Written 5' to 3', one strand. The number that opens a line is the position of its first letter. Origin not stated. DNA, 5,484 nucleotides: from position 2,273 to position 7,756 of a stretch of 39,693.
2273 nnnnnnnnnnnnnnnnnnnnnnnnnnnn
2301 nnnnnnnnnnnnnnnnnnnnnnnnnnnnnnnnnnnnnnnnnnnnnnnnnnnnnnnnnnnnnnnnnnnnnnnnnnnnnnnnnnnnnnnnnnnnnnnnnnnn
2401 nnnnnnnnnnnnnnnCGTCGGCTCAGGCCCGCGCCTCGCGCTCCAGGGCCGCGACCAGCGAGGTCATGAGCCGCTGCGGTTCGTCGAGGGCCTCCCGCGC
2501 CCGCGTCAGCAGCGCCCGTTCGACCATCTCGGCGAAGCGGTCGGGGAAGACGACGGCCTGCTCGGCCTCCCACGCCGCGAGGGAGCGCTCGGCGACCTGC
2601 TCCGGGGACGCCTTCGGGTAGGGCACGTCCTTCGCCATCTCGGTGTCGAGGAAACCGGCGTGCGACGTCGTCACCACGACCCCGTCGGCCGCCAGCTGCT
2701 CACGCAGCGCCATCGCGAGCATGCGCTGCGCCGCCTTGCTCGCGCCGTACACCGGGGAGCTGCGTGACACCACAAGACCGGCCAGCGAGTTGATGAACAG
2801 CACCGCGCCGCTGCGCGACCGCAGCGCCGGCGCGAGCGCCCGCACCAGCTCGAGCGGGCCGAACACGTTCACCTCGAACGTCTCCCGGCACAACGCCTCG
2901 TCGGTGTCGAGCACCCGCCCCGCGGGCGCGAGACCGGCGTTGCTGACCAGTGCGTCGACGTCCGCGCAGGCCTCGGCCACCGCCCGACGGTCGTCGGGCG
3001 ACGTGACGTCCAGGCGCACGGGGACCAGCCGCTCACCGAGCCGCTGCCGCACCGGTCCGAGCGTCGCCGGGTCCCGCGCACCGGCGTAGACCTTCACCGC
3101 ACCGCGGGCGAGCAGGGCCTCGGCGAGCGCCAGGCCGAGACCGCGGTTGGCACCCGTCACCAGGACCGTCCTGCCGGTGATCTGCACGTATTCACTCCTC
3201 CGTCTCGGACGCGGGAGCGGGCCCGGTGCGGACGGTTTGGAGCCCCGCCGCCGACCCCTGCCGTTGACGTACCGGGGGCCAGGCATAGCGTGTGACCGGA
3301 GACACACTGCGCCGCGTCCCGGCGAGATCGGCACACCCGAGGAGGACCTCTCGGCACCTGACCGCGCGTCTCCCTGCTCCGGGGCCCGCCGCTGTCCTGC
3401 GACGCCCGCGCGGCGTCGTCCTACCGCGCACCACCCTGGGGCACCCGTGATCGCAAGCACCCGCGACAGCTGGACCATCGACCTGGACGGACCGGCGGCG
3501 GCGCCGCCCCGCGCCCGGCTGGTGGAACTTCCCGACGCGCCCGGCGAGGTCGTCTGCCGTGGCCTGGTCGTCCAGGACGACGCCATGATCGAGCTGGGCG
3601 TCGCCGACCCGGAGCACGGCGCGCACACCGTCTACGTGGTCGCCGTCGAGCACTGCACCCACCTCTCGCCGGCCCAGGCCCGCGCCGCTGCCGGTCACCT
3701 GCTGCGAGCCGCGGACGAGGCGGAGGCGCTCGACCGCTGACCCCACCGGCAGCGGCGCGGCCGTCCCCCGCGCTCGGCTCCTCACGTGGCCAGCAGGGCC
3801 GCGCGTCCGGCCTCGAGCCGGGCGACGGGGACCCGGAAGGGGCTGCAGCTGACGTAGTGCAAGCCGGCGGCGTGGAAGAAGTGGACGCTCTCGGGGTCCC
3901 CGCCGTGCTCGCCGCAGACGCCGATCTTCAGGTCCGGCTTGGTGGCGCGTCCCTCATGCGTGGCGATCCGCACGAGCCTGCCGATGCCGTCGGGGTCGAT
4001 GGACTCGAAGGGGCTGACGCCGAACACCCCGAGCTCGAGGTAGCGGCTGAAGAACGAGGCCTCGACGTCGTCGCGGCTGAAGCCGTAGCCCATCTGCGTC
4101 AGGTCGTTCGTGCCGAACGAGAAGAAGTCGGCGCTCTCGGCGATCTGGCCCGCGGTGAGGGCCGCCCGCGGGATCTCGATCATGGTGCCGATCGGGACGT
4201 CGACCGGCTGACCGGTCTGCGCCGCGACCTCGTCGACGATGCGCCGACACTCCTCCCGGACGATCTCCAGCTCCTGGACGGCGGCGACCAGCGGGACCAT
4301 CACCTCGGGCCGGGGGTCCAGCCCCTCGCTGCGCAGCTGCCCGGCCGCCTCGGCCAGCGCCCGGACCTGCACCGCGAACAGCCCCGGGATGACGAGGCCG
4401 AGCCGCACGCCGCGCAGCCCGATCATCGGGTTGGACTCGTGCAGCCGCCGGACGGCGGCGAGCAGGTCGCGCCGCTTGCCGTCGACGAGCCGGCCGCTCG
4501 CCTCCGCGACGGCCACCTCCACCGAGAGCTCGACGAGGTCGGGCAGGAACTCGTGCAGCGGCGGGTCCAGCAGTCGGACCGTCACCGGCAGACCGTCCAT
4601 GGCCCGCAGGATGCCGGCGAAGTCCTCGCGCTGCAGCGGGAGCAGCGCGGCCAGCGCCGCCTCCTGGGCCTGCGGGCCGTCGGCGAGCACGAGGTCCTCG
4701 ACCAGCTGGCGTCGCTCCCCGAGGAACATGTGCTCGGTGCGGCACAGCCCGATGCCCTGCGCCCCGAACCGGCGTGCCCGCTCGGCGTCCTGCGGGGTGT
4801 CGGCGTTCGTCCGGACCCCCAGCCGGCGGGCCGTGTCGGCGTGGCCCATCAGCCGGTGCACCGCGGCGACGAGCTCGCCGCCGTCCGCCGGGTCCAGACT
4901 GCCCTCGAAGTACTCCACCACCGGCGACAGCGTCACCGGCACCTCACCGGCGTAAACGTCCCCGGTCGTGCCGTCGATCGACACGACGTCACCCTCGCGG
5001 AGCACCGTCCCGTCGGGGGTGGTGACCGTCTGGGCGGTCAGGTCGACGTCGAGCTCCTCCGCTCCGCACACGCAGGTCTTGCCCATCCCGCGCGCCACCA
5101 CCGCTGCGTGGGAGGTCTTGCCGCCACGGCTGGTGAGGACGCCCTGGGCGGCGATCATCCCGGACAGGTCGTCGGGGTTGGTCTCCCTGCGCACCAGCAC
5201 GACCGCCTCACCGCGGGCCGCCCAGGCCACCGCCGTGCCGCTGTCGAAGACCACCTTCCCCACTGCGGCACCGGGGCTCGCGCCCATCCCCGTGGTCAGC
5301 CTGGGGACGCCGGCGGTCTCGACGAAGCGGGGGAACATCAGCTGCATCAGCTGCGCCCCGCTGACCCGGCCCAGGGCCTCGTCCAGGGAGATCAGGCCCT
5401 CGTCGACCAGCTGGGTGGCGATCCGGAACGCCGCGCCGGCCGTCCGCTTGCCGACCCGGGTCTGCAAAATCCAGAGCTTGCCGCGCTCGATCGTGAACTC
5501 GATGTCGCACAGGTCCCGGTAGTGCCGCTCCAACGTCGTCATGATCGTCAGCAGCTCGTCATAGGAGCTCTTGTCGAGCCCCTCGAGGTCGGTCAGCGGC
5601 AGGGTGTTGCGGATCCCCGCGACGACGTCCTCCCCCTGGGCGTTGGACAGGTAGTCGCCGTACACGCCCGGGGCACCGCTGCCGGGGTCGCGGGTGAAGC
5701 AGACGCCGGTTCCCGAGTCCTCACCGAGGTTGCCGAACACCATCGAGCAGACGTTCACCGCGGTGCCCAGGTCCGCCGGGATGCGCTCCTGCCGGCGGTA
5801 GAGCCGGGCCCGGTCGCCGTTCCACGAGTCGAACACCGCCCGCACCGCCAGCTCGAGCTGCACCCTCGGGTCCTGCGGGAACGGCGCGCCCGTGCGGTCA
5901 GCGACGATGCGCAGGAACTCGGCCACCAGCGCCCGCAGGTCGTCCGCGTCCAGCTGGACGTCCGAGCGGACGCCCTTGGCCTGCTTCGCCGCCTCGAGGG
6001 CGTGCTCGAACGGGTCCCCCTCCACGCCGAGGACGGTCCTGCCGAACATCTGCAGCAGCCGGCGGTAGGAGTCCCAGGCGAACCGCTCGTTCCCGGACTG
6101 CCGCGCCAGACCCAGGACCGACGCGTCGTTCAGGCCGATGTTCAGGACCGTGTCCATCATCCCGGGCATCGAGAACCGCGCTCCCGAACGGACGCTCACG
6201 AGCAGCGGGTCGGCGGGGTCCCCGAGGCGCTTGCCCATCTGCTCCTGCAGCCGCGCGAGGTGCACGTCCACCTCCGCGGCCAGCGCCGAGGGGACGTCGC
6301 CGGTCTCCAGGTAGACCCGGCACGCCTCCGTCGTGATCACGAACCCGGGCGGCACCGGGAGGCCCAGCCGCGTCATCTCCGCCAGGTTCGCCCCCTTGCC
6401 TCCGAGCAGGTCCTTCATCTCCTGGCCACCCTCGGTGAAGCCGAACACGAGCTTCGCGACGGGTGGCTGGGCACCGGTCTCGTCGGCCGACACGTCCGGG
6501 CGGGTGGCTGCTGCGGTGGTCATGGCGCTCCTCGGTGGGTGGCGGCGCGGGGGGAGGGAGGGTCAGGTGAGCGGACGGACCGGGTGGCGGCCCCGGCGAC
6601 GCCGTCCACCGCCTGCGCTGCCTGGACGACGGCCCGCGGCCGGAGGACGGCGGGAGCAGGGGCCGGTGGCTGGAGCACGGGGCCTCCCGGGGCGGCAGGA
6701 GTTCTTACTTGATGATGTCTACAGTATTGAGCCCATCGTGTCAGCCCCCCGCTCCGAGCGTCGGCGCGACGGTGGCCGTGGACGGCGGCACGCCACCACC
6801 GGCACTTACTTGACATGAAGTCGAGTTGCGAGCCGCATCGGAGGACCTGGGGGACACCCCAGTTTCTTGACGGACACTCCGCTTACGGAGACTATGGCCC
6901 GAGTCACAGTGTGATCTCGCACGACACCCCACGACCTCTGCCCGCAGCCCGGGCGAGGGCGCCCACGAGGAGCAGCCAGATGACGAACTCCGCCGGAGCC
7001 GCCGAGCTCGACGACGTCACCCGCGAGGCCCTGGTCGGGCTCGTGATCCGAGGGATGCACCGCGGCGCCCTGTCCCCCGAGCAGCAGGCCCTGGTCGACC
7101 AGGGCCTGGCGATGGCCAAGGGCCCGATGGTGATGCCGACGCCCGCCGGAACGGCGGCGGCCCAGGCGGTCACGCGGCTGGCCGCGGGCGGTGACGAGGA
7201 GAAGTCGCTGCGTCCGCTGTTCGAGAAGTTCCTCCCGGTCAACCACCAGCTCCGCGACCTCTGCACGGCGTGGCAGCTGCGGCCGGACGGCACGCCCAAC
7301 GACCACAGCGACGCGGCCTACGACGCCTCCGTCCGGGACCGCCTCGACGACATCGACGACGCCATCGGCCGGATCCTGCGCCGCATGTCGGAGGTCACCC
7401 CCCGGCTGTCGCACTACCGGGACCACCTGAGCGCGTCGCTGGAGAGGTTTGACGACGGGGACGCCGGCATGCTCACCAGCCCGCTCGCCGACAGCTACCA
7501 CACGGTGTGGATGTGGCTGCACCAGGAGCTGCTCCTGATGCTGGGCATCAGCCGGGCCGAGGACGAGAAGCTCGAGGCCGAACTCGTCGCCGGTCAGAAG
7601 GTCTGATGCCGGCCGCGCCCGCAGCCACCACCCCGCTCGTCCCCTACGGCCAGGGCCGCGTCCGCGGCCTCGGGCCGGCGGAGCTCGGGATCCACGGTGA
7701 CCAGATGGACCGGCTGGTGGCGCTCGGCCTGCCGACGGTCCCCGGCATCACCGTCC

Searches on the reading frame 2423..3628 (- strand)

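Call 12: search_protein_families(library=pfam, proteins=[window:2423-3628:-], max_evalue=0.001)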
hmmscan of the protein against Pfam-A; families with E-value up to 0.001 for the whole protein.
window:2423-3628:- (401 aa): 5 families
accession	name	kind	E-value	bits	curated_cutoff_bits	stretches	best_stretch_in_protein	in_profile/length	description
PF00106.31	adh_short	-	1.9e-37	129.1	26.6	1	154-335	2-190/195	short chain dehydrogenase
PF13561.12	adh_short_C2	-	2.8e-27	96.2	27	1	159-356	1-205/236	Enoyl-(Acyl carrier protein) reductase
PF08659.16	KR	-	2.4e-09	37.8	22.6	1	154-318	2-172/180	KR domain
PF13460.12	NAD_binding_10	-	1e-07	32.5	27.2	1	159-236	1-73/184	NAD(P)H-binding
PF01370.27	Epimerase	-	2.6e-05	24.2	20.9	1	155-302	1-150/240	NAD dependent epimerase/dehydratase family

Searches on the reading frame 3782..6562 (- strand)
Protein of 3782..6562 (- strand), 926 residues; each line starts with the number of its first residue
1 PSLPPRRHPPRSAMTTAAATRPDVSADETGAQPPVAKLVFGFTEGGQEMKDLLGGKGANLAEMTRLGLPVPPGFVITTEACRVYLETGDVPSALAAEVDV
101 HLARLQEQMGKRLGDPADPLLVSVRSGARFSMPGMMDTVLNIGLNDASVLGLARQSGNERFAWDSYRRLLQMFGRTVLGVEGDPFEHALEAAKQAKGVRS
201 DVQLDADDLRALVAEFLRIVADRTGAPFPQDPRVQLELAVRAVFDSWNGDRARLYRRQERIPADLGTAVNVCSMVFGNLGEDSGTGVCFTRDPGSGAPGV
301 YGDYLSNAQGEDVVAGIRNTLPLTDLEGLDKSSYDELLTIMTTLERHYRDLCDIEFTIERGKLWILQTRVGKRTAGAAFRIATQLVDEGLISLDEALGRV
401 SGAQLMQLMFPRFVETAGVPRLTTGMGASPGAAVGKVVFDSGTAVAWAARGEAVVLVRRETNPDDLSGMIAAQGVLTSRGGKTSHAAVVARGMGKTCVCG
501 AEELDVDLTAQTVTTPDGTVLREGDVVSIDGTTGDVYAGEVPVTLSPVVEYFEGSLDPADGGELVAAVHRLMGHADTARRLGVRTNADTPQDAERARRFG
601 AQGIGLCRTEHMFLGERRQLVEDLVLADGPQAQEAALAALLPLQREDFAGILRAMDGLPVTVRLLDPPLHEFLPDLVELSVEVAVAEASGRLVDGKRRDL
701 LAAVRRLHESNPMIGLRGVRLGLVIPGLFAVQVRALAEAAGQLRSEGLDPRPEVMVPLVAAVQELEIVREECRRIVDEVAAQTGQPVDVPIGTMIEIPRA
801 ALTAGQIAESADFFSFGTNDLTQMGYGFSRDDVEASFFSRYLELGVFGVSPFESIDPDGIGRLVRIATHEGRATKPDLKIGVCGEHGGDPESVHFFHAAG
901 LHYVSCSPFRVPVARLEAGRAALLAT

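Call 7: search_protein_families(library=ncbifam, proteins=[window:3782-6562:-], max_evalue=0.01)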
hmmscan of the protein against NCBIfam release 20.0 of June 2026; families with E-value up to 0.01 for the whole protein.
window:3782-6562:- (926 aa): 20 families
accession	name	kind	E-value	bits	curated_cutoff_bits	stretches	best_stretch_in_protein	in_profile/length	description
TIGR01828.1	pyru_phos_dikin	equivalog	0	1265.6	843.45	1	37-923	2-865/865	pyruvate, phosphate dikinase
NF004531.0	PRK05878.1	equivalog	7.2e-142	473.7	456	1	37-544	10-462/534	pyruvate, phosphate dikinase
NF005057.0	PRK06464.1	equivalog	8.2e-63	212.7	598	2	330-911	292-778/798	phosphoenolpyruvate synthase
TIGR01418.1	PEP_synth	equivalog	4.2e-53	180.8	739.75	2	422-909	353-770/784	pyruvate, water dikinase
TIGR01417.1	PTS_I_fam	equivalog_domain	1.4e-36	126.1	341.7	2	708-914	348-532/565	phosphoenolpyruvate--protein phosphotransferase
NF008283.0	PRK11061.1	equivalog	2.5e-26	92.2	583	2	707-907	513-692/748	phosphoenolpyruvate--protein phosphotransferase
NF008382.0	PRK11177.1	equivalog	1.2e-24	86.9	824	2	708-912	349-531/575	phosphoenolpyruvate-protein phosphotransferase PtsI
NF004878.0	PRK06241.1-3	subfamily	2e-19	69.2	945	1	41-99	7-65/891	phosphoenolpyruvate synthase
NF052631.1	prodigiosin_PigC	equivalog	1.2e-16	59.8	1300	2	47-92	10-55/883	prodigiosin ligase PigC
NF052632.1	undecylprod_RedH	equivalog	2.9e-15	55.3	1350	1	43-92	7-56/880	undecylprodigiosin ligase RedH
NF004881.0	PRK06241.2-2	equivalog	1.4e-14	53.3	883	2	424-508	790-872/898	phosphoenolpyruvate synthase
NF004883.0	PRK06241.2-4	equivalog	1.2e-12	46.9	1063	1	51-95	30-74/928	phosphoenolpyruvate synthase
NF004877.0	PRK06241.1-2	subfamily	1.8e-10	39.8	866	1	37-87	3-54/869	phosphoenolpyruvate synthase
NF041857.1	RIF_Ptrans_rph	equivalog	8.9e-09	34.2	999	1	38-87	2-52/864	rifamycin-inactivating phosphotransferase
NF004880.0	PRK06241.2-1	equivalog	1.6e-08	33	972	1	52-109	17-77/837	phosphoenolpyruvate synthase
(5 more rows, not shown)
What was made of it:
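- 3782..6562 (-): Canonical pyruvate, phosphate dikinase. It is divergent from the accessory/paralogue pair and probably housekeeping. TIGR01828 score 1266 bits, above the 843 cut-off (call 7).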

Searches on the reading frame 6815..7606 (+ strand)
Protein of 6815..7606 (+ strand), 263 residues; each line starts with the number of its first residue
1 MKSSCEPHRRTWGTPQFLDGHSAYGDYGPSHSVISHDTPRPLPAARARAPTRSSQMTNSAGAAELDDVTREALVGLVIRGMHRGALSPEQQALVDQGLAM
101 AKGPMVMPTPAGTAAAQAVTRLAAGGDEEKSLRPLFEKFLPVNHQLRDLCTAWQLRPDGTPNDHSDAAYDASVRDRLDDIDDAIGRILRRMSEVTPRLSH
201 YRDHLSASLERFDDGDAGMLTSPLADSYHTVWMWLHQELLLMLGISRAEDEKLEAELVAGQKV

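Call 12: search_protein_families(library=pfam, proteins=[window:6815-7606:+], max_evalue=0.001)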
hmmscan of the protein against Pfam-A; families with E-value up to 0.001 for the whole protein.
window:6815-7606:+ (263 aa): 0 families

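Call 95: search_protein_families(library=ncbifam, proteins=[window:6815-7606:+], max_evalue=0.01)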
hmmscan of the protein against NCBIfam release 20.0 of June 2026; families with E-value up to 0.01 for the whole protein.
window:6815-7606:+ (263 aa): 0 families

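Call 96: search_dna_similar(query=window:6953-7606:+, collection=plasmids, mode=protein, max_evalue=1e-8, max_rows=40)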
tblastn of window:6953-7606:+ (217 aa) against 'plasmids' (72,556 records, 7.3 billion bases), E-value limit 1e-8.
Records with a match: 17; places in all: 21; records where one place covers at least 80% of the query: 0.
Best place of each record, by identity: <60% 17.
By first word of the organism name: Rhodococcus 8; Streptomyces 4; Mycobacterium 2; Novosphingobium 1; Diaphorobacter 1; Nonomuraea 1.
By predicted mobility (MOB-suite, as given by PLSDB): mobilizable 9; non-mobilizable 7; conjugative 1.
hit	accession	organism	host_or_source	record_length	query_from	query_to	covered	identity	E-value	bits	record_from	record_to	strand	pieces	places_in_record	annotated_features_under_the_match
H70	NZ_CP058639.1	Rhodococcus sp. ZPP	cell culture,soil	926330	82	200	55%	44.5%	5e-26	112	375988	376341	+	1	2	hypothetical protein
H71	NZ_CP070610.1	Rhodococcus koreensis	cell culture,rhizosphere of apple ...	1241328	82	200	55%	43.7%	2e-25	110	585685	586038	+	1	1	record has no annotation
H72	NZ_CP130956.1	Rhodococcus opacus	cell culture,Sod-podzolic soil ...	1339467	82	200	55%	43.7%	2e-25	110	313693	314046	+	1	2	none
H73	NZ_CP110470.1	Rhodococcus opacus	cell culture,Soil contaminated by oil ...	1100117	82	200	55%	43.7%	3e-25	109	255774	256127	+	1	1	record has no annotation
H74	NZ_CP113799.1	Rhodococcus pyridinivorans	sediment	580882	85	205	56%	42.6%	3e-24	107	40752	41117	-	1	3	MarR family transcriptional regulator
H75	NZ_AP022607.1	Mycobacterium branderi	-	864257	90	205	53%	43.1%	7e-20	94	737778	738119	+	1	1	MarR family transcriptional regulator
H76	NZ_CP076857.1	Mycobacterium avium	Homo sapiens,sputum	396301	86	205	55%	40.0%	3e-19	93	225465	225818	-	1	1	hypothetical protein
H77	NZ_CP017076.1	Novosphingobium resinovorum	single cell,soil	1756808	82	203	56%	39.2%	1e-16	85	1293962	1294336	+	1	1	none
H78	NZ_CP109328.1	Streptomyces sp. NBC_01591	-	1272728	86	198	52%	41.4%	2e-13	76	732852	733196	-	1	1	none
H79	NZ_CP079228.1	Rhodococcus sp. LW-XY12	pure culture,activated sludge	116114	89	206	54%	39.0%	3e-17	87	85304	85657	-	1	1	AMP-binding protein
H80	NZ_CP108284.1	Streptomyces atratus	-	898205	90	198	50%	41.1%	1e-10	67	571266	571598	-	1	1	transcriptional regulator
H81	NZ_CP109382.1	Streptomyces atratus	-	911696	90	198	50%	41.1%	1e-10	67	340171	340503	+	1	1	transcriptional regulator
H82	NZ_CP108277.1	Streptomyces atratus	-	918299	90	198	50%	41.1%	1e-10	67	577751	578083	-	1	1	transcriptional regulator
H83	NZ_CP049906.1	Diaphorobacter sp. HDW4B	single bacterial strain,Hydrophilus ...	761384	86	200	53%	38.3%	1e-19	93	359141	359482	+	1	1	hypothetical protein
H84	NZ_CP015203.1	Rhodococcus sp. 008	Skate,bacterial culture,renal tissue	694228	90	206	54%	36.8%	5e-16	83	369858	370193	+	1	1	hypothetical protein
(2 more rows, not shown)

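Call 103: search_protein_families(library=pfam, proteins=[window:6815-7606:+], max_evalue=1)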
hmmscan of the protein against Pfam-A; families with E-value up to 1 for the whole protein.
window:6815-7606:+ (263 aa): 0 families
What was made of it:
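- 6815..7606 (+): Accessory protein of about 200-260 aa with no family assignment. It overlaps the PPDK paralogue's start by 1 nt. It is homologous to the small protein encoded next to short PPDKs. No Pfam or NCBIfam hit (calls 12, 95, 103).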
